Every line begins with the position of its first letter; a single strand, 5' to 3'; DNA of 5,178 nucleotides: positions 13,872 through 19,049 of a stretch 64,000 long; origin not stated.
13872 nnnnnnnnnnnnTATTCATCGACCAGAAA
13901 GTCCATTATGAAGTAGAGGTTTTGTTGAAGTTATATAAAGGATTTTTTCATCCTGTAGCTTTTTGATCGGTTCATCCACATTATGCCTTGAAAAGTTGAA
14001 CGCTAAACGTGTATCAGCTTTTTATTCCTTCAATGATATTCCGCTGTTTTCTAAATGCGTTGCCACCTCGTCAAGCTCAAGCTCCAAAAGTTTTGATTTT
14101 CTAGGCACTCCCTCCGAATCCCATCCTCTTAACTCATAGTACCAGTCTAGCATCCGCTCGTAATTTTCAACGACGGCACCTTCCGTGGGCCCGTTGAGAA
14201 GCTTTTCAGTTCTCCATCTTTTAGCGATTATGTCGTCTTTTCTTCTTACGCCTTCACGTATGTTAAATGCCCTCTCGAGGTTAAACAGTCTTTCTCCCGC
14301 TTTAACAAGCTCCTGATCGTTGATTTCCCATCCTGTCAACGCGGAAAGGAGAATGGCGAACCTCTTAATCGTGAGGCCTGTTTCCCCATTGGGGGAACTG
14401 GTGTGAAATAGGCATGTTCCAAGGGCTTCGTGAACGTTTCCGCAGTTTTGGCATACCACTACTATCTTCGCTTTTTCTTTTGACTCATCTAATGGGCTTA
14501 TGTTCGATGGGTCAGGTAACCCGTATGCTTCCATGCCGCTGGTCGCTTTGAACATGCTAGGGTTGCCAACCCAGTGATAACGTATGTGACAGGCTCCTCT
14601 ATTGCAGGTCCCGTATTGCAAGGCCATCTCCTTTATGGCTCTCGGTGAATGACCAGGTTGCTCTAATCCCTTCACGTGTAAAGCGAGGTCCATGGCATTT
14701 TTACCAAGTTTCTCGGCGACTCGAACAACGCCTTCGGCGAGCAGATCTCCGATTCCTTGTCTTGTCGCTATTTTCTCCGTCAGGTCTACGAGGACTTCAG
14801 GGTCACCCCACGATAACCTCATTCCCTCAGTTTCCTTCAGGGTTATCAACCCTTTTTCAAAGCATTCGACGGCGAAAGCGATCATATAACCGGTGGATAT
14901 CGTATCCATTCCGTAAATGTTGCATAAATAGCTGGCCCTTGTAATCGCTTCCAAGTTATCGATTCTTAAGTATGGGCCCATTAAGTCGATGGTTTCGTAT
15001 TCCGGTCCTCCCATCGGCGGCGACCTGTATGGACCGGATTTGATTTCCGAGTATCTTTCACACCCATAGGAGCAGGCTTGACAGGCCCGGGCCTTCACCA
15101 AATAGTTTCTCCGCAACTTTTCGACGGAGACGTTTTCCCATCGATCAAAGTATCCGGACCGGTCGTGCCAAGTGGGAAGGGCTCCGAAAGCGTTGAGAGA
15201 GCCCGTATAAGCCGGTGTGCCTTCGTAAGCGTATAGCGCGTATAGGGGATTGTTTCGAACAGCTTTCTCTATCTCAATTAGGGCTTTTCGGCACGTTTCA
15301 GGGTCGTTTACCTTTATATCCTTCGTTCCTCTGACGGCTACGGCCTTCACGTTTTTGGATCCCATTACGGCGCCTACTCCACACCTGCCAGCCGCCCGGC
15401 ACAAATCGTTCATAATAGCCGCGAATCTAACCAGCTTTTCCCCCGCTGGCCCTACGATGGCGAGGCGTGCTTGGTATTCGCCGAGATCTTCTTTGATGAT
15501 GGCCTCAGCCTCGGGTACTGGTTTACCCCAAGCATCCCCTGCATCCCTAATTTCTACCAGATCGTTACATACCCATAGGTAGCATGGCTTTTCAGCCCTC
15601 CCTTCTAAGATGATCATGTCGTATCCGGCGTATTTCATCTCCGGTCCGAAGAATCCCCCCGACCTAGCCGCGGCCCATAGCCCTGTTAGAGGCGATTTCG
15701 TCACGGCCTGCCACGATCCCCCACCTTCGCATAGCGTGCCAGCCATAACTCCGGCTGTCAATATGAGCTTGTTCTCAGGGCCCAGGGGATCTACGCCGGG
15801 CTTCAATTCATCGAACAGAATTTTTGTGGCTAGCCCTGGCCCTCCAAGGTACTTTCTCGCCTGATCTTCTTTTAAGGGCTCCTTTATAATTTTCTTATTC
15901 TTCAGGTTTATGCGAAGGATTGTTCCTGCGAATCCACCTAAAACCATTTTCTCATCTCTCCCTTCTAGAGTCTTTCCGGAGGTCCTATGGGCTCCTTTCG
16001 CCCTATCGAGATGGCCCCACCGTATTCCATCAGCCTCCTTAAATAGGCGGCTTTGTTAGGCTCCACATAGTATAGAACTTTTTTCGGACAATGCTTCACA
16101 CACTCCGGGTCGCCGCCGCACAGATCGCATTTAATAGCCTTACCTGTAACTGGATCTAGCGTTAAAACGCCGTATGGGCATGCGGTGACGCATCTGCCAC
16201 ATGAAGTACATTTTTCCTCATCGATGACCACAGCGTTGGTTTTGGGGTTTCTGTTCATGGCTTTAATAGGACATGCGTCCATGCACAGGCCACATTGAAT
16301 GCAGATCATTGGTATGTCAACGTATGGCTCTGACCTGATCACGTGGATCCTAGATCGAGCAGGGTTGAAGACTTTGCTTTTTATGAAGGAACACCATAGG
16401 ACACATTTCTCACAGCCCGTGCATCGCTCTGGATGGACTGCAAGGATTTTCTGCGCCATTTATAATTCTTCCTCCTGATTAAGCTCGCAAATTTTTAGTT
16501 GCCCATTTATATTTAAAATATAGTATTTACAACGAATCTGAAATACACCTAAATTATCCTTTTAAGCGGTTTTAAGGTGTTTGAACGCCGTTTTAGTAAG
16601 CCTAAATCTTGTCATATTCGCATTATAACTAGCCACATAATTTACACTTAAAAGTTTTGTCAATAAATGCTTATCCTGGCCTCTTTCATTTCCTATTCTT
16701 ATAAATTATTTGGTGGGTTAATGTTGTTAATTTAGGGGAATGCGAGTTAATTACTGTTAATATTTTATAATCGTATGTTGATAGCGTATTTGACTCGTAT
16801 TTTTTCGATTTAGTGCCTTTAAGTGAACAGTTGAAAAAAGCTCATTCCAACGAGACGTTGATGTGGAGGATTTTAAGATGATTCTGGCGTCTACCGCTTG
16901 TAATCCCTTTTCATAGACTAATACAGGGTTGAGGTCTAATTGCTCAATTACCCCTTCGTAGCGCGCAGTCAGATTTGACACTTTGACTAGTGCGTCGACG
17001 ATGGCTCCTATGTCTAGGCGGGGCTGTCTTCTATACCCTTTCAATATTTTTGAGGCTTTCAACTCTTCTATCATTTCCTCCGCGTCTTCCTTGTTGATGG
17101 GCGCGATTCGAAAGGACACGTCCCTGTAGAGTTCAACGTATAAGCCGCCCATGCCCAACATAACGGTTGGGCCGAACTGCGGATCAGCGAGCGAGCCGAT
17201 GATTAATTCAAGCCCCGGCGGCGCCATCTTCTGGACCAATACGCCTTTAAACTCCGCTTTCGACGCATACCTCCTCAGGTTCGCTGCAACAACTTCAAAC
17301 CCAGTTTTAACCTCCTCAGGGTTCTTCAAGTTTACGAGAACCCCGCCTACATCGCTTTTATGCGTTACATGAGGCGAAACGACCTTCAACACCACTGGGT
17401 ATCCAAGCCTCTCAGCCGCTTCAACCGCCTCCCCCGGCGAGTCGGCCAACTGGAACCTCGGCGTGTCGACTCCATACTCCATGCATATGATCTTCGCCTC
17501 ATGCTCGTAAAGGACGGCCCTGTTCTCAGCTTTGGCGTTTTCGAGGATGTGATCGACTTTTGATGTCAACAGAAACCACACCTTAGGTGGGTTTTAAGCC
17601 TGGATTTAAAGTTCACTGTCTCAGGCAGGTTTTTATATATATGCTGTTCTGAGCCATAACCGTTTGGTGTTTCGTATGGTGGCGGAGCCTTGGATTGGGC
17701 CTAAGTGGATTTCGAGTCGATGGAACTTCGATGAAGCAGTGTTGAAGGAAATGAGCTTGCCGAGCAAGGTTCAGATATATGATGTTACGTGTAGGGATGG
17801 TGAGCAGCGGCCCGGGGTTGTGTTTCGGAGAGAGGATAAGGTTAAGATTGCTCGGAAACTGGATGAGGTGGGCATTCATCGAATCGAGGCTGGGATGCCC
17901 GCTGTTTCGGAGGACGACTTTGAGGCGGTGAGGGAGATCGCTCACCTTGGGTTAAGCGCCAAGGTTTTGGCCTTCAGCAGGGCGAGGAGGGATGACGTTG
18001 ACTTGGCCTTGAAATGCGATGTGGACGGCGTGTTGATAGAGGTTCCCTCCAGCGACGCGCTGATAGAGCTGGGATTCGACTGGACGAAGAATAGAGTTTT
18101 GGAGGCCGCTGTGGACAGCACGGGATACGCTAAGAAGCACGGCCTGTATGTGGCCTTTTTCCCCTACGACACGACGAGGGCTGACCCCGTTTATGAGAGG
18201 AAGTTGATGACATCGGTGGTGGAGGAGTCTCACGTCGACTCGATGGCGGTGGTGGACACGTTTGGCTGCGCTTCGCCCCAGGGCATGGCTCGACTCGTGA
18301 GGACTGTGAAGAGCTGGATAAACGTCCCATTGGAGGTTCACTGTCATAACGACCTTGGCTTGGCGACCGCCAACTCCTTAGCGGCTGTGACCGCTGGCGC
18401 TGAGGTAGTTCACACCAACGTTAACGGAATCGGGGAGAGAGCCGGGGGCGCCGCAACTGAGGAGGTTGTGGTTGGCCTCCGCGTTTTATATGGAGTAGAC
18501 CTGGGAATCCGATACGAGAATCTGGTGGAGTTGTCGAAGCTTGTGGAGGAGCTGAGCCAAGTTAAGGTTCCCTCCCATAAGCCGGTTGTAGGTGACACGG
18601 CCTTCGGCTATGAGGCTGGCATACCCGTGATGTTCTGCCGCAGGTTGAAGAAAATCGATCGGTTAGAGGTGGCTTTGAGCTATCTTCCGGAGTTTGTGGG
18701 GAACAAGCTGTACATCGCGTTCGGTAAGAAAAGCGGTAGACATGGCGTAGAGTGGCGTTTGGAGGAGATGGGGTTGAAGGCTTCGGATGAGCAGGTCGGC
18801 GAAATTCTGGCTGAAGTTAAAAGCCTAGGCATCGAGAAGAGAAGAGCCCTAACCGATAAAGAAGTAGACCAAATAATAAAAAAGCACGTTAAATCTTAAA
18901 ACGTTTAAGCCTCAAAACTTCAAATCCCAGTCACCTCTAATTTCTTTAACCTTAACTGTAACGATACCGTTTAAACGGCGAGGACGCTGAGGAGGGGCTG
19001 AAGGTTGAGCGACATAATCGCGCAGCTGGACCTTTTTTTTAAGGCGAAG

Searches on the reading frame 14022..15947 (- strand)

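Call 85: search_protein_families(library=pfam, proteins=[window:14022-15947:-], max_evalue=0.00001)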
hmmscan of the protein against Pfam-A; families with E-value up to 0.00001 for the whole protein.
window:14022-15947:- (641 aa): 2 families
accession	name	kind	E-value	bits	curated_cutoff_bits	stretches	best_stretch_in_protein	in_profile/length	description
PF01314.23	AFOR_C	-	3.3e-128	428.5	27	1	223-625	3-385/385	Aldehyde ferredoxin oxidoreductase, domains 2 & 3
PF02730.20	AFOR_N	-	6.4e-75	251.7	29.8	1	8-208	1-199/199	Aldehyde ferredoxin oxidoreductase, N-terminal domain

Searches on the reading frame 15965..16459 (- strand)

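Call 85: search_protein_families(library=pfam, proteins=[window:15965-16459:-], max_evalue=0.00001)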
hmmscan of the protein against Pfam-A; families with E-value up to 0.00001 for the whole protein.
window:15965-16459:- (164 aa): 14 families
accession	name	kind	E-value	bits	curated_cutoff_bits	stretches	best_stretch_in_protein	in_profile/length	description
PF12838.12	Fer4_7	-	9.7e-19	68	27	1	53-98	2-52/52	4Fe-4S dicluster domain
PF00037.32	Fer4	-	2.6e-17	62.3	21.1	1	77-100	1-24/24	4Fe-4S binding domain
PF12837.12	Fer4_6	-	3.9e-16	58.6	25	1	77-99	2-24/24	4Fe-4S binding domain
PF13237.11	Fer4_10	-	4e-16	59.1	25.5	2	49-95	5-53/53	4Fe-4S dicluster domain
PF12797.12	Fer4_2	-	9.1e-16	57.1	24.5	1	77-96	3-22/22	4Fe-4S binding domain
PF13187.11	Fer4_9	-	3.7e-15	56.1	27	2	53-98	2-51/52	4Fe-4S dicluster domain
PF14697.11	Fer4_21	-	2e-12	47.5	35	1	53-97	8-55/59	4Fe-4S dicluster domain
PF12800.12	Fer4_4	-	5.6e-11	42.2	24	0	82-97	2-17/17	4Fe-4S binding domain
PF13484.11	Fer4_16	-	6.4e-11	43.3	30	0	53-74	2-24/66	4Fe-4S double cluster binding domain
PF13247.11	Fer4_11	-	6.6e-11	42.7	26.2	1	50-131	7-97/100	4Fe-4S dicluster domain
PF13534.11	Fer4_17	-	1.8e-09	38.5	22.2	0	53-98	2-60/61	4Fe-4S dicluster domain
PF13183.11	Fer4_8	-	1.9e-08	35.2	27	0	53-98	5-68/68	4Fe-4S dicluster domain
PF12798.12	Fer4_3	-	2.9e-08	34.3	27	0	84-97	1-14/15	4Fe-4S binding domain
PF25160.1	LdpA_Fe-S-bd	-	1.3e-06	28.5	27.6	0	59-100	9-44/49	LdpA Fe-S cluster-binding domain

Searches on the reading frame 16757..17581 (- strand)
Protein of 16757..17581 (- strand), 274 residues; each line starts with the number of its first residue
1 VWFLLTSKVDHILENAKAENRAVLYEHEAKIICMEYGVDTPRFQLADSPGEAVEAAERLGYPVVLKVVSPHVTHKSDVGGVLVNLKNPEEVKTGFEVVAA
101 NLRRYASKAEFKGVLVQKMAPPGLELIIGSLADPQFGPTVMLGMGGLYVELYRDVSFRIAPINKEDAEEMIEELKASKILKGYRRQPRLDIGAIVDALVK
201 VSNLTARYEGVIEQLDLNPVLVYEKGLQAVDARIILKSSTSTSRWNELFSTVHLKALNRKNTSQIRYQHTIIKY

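Call 85: search_protein_families(library=pfam, proteins=[window:16757-17581:-], max_evalue=0.00001)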
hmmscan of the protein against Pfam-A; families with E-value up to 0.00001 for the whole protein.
window:16757-17581:- (274 aa): 2 families
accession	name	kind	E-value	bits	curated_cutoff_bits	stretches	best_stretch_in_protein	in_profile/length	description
PF13549.11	ATP-grasp_5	-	5.3e-81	271.6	27.6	1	16-236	2-221/221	ATP-grasp domain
PF08442.15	ATP-grasp_2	-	1.5e-06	28.4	29.5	1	24-132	2-113/202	ATP-grasp domain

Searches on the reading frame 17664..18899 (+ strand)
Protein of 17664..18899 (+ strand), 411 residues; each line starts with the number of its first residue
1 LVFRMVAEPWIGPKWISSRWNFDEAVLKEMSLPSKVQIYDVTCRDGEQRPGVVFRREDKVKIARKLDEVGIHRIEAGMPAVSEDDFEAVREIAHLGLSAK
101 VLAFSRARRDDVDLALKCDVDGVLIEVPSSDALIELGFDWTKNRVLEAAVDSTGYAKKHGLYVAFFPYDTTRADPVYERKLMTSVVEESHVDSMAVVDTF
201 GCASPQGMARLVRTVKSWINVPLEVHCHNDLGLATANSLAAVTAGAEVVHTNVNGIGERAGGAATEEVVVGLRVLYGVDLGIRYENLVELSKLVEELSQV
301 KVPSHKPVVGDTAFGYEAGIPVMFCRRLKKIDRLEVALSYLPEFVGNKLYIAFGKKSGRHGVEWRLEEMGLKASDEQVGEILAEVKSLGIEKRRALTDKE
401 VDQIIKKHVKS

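Call 45: search_protein_families(library=pfam, proteins=[window:17664-18899:+], max_evalue=0.0001)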
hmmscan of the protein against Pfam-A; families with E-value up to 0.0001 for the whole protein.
window:17664-18899:+ (411 aa): 2 families
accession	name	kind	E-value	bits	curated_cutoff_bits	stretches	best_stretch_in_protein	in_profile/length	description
PF00682.25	HMGL-like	-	1.9e-66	224.6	29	1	35-294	1-260/260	HMGL-like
PF22617.1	HCS_D2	-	6.4e-08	33.3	27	1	308-391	1-80/82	Homocitrate synthase post-HMGL domain-like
